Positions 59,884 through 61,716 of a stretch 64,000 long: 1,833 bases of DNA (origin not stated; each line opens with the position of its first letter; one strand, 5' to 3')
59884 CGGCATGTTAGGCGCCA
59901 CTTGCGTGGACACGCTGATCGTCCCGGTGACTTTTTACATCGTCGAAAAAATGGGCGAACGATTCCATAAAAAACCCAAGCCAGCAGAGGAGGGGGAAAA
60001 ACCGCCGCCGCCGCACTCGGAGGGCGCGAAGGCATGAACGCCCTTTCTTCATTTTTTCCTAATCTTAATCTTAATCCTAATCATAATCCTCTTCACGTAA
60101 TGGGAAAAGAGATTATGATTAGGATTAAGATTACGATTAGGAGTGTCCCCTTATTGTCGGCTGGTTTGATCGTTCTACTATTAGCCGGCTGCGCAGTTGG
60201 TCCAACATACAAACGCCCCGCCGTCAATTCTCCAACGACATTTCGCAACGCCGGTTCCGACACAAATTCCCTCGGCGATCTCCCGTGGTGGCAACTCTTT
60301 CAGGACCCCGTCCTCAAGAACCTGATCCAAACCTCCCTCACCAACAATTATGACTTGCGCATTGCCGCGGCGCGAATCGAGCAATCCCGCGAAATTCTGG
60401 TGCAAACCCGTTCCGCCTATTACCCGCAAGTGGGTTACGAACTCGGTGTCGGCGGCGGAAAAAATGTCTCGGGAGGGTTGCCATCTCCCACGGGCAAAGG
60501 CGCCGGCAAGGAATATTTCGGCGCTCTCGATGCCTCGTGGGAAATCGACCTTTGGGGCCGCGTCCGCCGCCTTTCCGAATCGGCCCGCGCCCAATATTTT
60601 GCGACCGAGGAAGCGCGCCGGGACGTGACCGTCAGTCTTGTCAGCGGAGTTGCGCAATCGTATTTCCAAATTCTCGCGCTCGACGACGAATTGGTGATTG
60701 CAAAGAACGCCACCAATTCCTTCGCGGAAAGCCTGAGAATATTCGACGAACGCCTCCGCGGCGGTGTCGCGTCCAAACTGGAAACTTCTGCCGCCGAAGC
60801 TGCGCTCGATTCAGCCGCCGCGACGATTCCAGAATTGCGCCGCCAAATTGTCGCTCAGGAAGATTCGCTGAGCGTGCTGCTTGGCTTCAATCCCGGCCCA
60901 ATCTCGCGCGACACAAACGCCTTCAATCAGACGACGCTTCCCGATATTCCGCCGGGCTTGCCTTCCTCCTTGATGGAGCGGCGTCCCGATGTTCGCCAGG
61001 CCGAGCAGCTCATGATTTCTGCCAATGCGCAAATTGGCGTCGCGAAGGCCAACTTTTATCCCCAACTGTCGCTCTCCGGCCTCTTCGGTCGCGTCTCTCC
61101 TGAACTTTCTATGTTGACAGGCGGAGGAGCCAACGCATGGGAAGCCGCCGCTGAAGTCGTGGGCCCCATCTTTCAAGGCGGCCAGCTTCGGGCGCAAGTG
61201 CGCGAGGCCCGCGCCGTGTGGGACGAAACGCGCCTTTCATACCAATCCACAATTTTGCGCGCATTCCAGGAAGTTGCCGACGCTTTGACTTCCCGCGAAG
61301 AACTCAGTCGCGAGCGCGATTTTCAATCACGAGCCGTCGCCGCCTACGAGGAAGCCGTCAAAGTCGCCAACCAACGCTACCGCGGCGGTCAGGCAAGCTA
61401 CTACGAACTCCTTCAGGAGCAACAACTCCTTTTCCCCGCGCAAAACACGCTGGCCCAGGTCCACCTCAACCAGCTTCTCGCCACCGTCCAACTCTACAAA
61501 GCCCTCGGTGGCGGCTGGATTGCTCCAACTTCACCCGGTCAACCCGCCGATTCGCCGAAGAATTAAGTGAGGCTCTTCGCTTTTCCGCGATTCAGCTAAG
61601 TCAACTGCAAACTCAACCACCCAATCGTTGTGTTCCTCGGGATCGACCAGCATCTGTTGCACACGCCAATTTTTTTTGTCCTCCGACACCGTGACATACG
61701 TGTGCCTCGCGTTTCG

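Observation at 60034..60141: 31-bp near-perfect inverted repeat made of hexamer repeats sits at the RND-pump/OMF junction and buries the OMF start codon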

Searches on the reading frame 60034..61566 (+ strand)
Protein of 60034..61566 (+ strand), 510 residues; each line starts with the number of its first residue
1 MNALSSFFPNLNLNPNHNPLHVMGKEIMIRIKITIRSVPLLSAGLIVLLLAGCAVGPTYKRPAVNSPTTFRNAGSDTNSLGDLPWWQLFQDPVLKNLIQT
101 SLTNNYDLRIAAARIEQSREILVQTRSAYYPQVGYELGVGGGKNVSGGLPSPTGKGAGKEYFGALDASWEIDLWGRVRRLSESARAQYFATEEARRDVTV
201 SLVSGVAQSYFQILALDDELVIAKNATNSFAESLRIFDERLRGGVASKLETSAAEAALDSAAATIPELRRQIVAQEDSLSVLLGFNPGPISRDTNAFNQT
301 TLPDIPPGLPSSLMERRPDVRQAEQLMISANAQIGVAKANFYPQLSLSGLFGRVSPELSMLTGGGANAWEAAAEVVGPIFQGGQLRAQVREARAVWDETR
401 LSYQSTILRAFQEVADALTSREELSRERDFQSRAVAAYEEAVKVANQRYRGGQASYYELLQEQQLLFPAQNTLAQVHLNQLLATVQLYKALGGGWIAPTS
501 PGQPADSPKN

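Call 8: search_protein_families(library=pfam, proteins=[window:60034-61566:+])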
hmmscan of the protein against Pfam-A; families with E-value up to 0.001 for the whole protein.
window:60034-61566:+ (510 aa): 1 family
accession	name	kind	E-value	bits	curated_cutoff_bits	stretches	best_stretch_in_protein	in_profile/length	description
PF02321.23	OEP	-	1.8e-44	152.2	22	2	311-492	6-187/187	Outer membrane efflux protein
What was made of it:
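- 60034..61566 (+): OMF (NodT/OEP-family outer-membrane lipoprotein) ORF, long form of 510 aa. Pfam OEP, 1.8e-44 (call 8).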

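Call 11: find_homologous_proteins(query=window:60115-61566:+, max_evalue=1e-30)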
Query window:60115-61566:+ (483 aa): 7317 proteins with E <= 1e-30 among 8000 candidates; the best 120 are listed.
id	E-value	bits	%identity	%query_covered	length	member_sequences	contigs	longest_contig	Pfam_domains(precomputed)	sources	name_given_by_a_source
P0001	0.0e+0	1054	100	100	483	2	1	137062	PF02321.24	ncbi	ncbi:MAG TPA: efflux transporter outer membrane subunit [Verrucomicrobiae bacterium]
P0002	1.8e-260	882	86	96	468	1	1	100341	PF02321.24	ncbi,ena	-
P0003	4.0e-259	878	87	94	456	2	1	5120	PF02321.24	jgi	jgi:multidrug efflux system outer membrane protein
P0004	6.5e-237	805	78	96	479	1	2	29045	PF02321.24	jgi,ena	jgi:multidrug efflux system outer membrane protein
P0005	5.9e-236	802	79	93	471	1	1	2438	PF02321.24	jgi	jgi:multidrug efflux system outer membrane protein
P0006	3.5e-235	799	76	96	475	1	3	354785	PF02321.24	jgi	jgi:multidrug efflux system outer membrane protein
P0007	1.7e-234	797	77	96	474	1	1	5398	PF02321.24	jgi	jgi:outer membrane protein, multidrug efflux system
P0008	8.6e-233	791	76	98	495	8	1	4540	PF02321.24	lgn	-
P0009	8.8e-230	781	78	94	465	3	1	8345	PF02321.24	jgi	jgi:multidrug efflux system outer membrane protein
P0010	1.4e-227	774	77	94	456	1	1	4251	PF02321.24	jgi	jgi:multidrug efflux system outer membrane protein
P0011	2.3e-227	773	77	92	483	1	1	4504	PF02321.24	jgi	jgi:outer membrane protein, multidrug efflux system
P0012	2.8e-227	773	76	96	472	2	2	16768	PF02321.24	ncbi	-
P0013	1.5e-219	748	74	94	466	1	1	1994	PF02321.24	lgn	-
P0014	1.2e-218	745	74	95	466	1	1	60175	PF02321.24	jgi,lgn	jgi:multidrug efflux system outer membrane protein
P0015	2.6e-218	743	76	92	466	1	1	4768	PF02321.24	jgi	jgi:multidrug efflux system outer membrane protein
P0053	3.2e-192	657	66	95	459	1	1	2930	PF02321.24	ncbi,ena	-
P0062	1.4e-190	652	66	95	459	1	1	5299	PF02321.24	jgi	jgi:multidrug efflux system outer membrane protein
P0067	9.5e-190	649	66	95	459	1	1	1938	PF02321.24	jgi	jgi:multidrug efflux system outer membrane protein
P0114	6.3e-183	627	86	70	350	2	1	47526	PF02321.24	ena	-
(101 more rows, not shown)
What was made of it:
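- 60034..61566 (+): There are 7317 homologues with E <= 1e-30, and the top named hits are Verrucomicrobiae efflux outer-membrane subunits (call 11).
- NCBI's annotation uses ATG 60115 (call 11).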

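Call 19: find_encoding_contigs(protein=P0002, flank=6000, max_places=3)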
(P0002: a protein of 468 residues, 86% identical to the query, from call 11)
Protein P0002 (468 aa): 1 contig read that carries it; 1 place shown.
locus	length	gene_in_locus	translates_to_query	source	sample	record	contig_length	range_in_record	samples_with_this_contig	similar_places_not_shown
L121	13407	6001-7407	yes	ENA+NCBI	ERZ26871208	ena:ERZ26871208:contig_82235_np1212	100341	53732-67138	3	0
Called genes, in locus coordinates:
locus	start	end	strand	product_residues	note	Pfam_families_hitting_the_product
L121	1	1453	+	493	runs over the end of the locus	PF01564:Spermine_synth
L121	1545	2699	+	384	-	PF25917:BSH_RND, PF25876:HH_MFP_RND, PF25944:Beta-barrel_RND, PF25967:RND-MFP_C, PF25989:YknX_C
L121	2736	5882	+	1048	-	PF00873:ACR_tran, PF03176:MMPL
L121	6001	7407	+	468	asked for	PF02321:OEP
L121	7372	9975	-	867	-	PF00270:DEAD, PF04851:ResIII, PF22527:DEXQc_Suv3, PF12029:DUF3516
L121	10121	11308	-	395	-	PF01053:Cys_Met_Meta_PP (weak), PF00266:Aminotran_5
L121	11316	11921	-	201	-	PF02581:TMP-TENI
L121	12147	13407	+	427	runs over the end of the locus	PF00696:AA_kinase, PF13673:Acetyltransf_10 (weak), PF00583:Acetyltransf_1, PF13508:Acetyltransf_7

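Call 20: find_encoding_contigs(protein=P0004, flank=6000, max_places=3)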
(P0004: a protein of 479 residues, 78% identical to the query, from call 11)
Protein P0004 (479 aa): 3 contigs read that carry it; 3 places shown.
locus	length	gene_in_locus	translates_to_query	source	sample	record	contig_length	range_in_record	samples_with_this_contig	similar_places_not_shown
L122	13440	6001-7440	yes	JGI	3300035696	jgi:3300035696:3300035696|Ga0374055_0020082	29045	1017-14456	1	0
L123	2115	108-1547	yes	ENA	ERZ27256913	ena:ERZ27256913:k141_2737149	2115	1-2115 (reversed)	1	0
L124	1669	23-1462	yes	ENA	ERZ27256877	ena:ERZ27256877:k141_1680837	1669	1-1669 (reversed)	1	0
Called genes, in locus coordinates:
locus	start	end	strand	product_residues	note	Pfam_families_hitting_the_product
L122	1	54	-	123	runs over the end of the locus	-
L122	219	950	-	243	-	PF14371:DUF4412 (faint)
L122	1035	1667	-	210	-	-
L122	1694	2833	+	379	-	PF25917:BSH_RND, PF25876:HH_MFP_RND, PF25944:Beta-barrel_RND, PF25967:RND-MFP_C, PF25989:YknX_C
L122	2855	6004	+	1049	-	PF00873:ACR_tran, PF03176:MMPL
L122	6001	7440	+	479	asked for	PF02321:OEP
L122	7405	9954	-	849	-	PF00270:DEAD, PF04851:ResIII, PF22527:DEXQc_Suv3, PF12029:DUF3516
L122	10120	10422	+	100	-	PF07876:Dabb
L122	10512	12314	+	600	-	PF01336:tRNA_anti-codon, PF00152:tRNA-synt_2, PF02938:GAD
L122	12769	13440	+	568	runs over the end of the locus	-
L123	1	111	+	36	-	?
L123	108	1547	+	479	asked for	PF02321:OEP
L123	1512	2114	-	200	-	?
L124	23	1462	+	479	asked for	PF02321:OEP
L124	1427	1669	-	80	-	?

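Call 21: find_encoding_contigs(protein=P0006, flank=6000, max_places=3)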
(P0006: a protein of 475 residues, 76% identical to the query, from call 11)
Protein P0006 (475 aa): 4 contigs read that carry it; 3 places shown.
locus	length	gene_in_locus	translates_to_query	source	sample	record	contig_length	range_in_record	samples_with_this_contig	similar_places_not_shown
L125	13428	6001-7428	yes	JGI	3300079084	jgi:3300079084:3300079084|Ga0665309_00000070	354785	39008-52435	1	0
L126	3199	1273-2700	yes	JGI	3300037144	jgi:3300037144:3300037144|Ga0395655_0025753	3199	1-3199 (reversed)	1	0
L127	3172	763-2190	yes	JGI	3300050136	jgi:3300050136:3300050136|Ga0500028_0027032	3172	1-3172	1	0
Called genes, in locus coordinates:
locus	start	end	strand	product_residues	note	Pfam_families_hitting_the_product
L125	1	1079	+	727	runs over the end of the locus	-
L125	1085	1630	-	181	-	-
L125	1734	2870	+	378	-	PF25917:BSH_RND, PF25876:HH_MFP_RND, PF25944:Beta-barrel_RND, PF25967:RND-MFP_C, PF25989:YknX_C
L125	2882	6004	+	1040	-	PF00873:ACR_tran, PF02355:SecD_SecF_C (faint), PF03176:MMPL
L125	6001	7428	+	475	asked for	PF02321:OEP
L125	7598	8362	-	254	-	PF08327:AHSA1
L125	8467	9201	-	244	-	PF24807:WD40_CDC20-Fz, PF25173:Beta-prop_WDR3_1st, PF23381:Beta-prop_IFT122_1st, PF24814:WD40_Prp19, PF25174:Beta-prop_THOC3, PF23414:Beta-prop_EML_2, PF25175:Beta-prop_WDR5, PF25391:WD40_Gbeta, +8 more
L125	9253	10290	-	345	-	PF24805:EIF3I, PF23414:Beta-prop_EML_2, PF25173:Beta-prop_WDR3_1st, PF24796:WDR55, PF25174:Beta-prop_THOC3, PF25175:Beta-prop_WDR5, PF24782:WD40_MABP1-WDR62_2nd, PF24817:WD40_WDHD1_1st, +20 more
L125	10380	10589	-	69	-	-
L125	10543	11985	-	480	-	PF24807:WD40_CDC20-Fz, PF25173:Beta-prop_WDR3_1st, PF25175:Beta-prop_WDR5, PF25391:WD40_Gbeta, PF25172:Beta-prop_WDR3_2nd, PF23381:Beta-prop_IFT122_1st, PF25174:Beta-prop_THOC3, PF25174:Beta-prop_THOC3, +23 more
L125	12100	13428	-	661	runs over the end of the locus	PF01636:APH (faint), PF00069:Pkinase, PF03109:ABC1 (weak), PF07714:PK_Tyr_Ser-Thr, PF25174:Beta-prop_THOC3 (faint)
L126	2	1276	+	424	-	?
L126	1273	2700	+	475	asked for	PF02321:OEP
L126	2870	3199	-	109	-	PF08327:AHSA1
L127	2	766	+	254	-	?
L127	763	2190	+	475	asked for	PF02321:OEP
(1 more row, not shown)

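Call 29: find_related_loci(query=window:60190-61566:+, collection=metagenome_contigs, flank=1500)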
Query window:60190-61566:+ (458 aa) in metagenome_contigs; peptide patterns used: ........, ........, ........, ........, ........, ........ (x = any residue, [..] = any of these).
600 stretches matched a pattern (row limit reached: there are more); 570 encode a relative of the query (tblastn E <= 1e-3); the best 80 are kept; 80 distinct loci.
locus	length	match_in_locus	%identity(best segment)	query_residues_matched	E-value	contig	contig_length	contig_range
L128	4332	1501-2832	67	1-443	0e+0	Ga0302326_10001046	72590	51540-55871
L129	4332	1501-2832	67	1-443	0e+0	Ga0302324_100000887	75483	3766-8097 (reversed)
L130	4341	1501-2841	65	1-446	0e+0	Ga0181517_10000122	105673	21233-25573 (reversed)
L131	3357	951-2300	67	1-449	0e+0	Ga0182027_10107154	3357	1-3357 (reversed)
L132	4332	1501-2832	66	1-443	0e+0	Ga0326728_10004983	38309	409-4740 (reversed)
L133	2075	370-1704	63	1-444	0e+0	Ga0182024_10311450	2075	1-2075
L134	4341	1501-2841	63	1-446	0e+0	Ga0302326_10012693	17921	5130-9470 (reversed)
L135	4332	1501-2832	65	1-443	0e+0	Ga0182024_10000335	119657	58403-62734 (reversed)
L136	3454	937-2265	62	1-443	0e+0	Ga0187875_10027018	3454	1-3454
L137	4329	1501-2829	63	1-443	0e+0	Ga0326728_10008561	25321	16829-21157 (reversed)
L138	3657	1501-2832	62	1-443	0e+0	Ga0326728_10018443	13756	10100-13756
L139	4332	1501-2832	62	1-443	0e+0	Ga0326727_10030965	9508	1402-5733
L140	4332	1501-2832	64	1-443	2e-178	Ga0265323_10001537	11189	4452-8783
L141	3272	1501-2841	66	4-449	0e+0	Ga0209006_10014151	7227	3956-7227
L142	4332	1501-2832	66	1-443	3e-178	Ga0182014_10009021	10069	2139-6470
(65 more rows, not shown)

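Call 30: find_encoding_contigs(protein=P0003, flank=3000, max_places=3)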
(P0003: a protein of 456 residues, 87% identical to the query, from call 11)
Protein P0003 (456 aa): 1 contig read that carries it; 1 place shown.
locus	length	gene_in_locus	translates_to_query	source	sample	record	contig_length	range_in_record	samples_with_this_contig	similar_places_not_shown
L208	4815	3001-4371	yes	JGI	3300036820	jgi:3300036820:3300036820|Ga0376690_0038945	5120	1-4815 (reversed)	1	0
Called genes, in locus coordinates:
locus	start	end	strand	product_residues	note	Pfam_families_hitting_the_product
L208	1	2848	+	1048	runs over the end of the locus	PF00873:ACR_tran, PF03176:MMPL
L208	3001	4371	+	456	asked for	PF02321:OEP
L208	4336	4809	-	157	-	PF12029:DUF3516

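Call 31: find_encoding_contigs(protein=P0114, flank=3000, max_places=3)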
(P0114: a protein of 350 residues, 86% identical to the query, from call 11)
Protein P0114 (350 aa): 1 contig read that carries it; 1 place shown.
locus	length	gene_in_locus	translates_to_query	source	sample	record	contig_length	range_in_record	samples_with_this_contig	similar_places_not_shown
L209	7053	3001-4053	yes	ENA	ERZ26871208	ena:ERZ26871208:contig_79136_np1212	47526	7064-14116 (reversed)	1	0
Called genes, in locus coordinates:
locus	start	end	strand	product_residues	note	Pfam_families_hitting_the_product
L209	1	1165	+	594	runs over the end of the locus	PF00873:ACR_tran, PF03176:MMPL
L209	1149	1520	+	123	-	PF00873:ACR_tran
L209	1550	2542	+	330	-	PF00873:ACR_tran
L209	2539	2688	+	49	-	-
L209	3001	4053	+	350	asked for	PF02321:OEP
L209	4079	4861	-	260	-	PF01925:TauE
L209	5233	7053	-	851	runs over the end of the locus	PF00270:DEAD, PF04851:ResIII, PF22527:DEXQc_Suv3, PF12029:DUF3516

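Call 44: find_encoding_contigs(protein=P0010, flank=700, max_places=2)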
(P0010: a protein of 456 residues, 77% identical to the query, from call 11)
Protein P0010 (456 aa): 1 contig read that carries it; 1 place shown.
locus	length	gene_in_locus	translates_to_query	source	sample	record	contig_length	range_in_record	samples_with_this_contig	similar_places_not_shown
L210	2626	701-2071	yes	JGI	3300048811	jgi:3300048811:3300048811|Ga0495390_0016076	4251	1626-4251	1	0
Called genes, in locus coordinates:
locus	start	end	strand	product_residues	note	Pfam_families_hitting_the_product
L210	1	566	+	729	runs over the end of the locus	?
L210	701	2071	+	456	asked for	PF02321:OEP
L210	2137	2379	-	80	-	PF04255:DUF433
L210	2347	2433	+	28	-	-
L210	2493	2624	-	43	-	?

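Call 45: find_encoding_contigs(protein=P0053, flank=700, max_places=2)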
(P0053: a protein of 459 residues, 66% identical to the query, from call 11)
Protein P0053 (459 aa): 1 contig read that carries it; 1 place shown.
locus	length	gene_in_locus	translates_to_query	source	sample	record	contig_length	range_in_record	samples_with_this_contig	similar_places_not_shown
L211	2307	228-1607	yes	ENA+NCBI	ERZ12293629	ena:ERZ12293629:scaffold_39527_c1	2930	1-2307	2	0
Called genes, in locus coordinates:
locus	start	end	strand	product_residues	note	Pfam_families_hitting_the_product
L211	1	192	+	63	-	?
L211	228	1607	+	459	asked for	PF02321:OEP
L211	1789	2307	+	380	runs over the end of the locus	?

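Call 46: find_encoding_contigs(protein=P0067, flank=700, max_places=2)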
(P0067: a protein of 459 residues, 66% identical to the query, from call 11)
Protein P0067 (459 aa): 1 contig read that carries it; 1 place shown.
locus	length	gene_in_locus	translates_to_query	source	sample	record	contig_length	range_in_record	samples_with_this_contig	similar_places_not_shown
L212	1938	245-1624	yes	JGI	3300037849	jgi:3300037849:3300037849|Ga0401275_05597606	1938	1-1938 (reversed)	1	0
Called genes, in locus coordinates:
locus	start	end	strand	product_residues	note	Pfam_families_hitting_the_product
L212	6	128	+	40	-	-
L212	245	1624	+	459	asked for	PF02321:OEP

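Call 47: find_encoding_contigs(protein=P0062, flank=700, max_places=2)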
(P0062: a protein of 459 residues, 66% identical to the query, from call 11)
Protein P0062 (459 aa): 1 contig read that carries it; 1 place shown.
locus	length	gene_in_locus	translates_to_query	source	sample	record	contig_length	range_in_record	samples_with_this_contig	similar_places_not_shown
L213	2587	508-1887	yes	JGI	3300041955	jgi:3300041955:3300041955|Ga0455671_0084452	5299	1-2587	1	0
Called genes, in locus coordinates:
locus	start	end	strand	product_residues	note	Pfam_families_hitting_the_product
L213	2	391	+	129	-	?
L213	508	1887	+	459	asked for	PF02321:OEP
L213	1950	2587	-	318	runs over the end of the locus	PF00583:Acetyltransf_1, PF13673:Acetyltransf_10, PF13508:Acetyltransf_7, PF18014:Acetyltransf_18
